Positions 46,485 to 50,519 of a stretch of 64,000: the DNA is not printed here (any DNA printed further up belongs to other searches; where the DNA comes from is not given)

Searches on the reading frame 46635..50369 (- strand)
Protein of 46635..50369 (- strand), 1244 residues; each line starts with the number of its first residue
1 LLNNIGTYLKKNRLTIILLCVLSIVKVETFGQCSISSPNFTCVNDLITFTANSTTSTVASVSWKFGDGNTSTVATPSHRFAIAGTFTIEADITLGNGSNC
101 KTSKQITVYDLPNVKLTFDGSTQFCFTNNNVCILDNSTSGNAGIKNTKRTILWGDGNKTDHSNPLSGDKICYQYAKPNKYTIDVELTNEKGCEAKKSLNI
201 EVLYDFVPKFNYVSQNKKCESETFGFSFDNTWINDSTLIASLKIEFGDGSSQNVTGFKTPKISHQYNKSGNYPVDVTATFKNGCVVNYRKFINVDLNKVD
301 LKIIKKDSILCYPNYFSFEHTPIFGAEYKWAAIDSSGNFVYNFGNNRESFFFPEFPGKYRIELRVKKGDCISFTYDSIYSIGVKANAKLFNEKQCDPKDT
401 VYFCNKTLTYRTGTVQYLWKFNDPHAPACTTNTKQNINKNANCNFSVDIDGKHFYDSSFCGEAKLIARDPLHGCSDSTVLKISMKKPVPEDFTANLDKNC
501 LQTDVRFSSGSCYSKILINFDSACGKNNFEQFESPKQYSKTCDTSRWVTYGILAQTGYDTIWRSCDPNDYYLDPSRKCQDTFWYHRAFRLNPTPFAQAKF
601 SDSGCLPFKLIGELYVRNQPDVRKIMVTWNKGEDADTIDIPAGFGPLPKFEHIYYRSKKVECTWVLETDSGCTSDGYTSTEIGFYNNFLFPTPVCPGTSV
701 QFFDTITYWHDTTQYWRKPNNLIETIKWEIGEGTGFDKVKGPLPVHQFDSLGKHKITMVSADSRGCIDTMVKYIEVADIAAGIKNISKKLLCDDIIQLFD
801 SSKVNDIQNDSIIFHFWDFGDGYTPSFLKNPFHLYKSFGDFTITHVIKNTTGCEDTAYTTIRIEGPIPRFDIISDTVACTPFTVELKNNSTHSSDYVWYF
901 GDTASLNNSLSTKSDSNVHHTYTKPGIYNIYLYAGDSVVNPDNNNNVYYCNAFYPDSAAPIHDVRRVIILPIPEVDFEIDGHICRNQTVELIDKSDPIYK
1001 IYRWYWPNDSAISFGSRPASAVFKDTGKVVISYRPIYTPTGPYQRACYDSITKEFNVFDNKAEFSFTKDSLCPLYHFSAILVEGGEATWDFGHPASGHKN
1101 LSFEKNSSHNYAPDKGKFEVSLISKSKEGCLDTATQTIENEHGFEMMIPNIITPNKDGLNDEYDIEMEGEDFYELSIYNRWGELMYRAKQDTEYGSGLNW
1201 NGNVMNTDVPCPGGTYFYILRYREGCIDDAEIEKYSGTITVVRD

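Call 62: search_protein_families(library=pfam, proteins=[window:46635-50369:-], max_evalue=0.00001)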
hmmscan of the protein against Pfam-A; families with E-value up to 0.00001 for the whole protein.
window:46635-50369:- (1244 aa): 3 families
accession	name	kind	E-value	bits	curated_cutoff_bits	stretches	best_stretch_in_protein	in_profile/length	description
PF18911.6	PKD_4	-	8.5e-49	164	27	4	40-106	13-83/85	PKD domain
PF00801.26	PKD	-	2.5e-30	104.8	23.5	0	38-100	8-73/80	PKD domain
PF13585.12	CHU_C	-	6.9e-17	61.8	27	1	1147-1237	2-82/86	CHU_C Type IX secretion signal domain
